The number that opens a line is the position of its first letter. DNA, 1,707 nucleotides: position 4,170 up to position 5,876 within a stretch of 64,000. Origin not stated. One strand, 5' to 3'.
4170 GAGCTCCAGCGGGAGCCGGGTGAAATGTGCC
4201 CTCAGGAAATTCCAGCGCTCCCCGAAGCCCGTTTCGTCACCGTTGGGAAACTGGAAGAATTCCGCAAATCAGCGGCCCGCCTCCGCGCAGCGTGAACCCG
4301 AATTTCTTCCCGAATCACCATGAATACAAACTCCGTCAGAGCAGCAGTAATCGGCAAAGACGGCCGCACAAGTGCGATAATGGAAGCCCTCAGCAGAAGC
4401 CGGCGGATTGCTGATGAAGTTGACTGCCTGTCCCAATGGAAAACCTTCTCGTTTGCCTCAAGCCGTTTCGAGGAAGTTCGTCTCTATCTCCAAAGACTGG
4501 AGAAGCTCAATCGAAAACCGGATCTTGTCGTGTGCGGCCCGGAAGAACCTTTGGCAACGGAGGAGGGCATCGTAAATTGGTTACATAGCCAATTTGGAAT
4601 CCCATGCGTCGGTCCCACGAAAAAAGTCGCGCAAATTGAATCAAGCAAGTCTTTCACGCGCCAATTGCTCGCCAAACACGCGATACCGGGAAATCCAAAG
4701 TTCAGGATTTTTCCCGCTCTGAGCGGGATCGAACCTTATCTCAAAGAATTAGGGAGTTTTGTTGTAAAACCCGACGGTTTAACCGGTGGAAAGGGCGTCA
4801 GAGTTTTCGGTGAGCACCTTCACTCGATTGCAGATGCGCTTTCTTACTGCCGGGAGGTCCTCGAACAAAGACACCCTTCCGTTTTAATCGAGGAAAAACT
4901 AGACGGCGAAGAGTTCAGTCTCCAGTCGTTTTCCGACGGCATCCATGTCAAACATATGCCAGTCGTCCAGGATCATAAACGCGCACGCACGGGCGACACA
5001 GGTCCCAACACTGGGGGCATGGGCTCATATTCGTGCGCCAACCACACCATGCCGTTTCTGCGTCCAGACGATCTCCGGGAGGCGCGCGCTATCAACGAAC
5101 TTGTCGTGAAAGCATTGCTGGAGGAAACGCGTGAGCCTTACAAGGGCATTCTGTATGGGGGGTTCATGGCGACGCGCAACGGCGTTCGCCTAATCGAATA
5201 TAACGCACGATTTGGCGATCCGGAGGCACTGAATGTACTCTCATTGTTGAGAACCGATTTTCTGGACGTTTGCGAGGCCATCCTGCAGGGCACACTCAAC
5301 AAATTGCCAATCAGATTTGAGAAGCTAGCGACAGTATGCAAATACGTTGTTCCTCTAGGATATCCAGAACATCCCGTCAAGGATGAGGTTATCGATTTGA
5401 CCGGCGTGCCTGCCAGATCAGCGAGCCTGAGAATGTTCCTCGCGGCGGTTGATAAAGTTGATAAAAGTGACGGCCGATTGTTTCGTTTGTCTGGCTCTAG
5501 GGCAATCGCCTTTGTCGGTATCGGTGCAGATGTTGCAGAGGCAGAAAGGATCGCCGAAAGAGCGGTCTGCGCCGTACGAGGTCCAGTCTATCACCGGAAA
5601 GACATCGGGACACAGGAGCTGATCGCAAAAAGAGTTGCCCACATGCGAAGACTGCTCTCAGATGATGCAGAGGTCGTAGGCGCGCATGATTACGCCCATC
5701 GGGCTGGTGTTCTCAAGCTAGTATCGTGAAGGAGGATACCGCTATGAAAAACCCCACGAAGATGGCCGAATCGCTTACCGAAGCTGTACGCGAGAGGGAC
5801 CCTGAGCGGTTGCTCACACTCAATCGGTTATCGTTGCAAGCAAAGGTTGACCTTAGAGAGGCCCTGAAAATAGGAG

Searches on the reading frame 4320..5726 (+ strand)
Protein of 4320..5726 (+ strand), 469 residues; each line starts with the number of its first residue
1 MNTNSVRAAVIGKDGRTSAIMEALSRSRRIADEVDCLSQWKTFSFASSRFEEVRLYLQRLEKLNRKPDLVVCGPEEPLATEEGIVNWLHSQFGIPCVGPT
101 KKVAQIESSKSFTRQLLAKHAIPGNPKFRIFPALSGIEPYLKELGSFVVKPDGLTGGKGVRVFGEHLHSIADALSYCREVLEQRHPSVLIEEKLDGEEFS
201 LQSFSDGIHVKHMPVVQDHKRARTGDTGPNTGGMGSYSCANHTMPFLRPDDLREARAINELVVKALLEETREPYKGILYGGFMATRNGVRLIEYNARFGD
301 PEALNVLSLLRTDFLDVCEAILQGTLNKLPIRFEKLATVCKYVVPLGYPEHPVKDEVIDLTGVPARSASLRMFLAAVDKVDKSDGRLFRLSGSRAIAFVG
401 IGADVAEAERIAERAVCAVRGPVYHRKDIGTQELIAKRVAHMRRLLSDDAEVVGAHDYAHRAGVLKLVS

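Call 59: search_protein_families(library=pfam, proteins=[window:4320-5726:+], max_evalue=0.00001)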
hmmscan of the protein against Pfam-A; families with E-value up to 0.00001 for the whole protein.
window:4320-5726:+ (469 aa): 3 families
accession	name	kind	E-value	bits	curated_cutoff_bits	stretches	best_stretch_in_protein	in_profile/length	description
PF01071.24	GARS_A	-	2.2e-51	174.9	27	1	108-303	1-194/194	Phosphoribosylglycinamide synthetase, ATP-grasp (A) domain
PF02843.22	GARS_C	-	6.2e-13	49.3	34.8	1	338-431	1-91/92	Phosphoribosylglycinamide synthetase, C domain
PF02844.21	GARS_N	-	3.4e-12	47.4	29.5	1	9-107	4-100/100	Phosphoribosylglycinamide synthetase, N domain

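Call 61: list_cluster_members(proteins=[window:4320-5726:+, window:47621-48958:+, window:58606-59961:+, window:23725-24732:+, window:37315-40215:+])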
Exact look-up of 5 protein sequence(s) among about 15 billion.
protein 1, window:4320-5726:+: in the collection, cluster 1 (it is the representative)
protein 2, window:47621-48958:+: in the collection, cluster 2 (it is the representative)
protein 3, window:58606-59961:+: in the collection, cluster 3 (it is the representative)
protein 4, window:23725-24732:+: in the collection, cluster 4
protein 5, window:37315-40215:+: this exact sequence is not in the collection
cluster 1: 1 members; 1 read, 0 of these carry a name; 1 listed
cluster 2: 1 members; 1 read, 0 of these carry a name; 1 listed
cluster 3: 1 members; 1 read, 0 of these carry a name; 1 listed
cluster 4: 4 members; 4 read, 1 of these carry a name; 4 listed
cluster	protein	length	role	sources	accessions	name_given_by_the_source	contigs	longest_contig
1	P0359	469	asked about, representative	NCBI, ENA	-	-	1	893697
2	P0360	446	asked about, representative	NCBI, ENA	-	-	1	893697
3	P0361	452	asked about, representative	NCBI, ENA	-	-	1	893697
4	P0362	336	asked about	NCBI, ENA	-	-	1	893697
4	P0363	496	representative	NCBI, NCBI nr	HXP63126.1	MAG TPA: PKD domain-containing protein [Dongiaceae bacterium] | PKD domain-containing protein [Dongiaceae bacterium]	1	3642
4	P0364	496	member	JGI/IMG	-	-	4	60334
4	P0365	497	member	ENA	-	-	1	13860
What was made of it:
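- Tried and rejected: The single "Dongiaceae" label was on a 3.6-kb contig (call 61).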
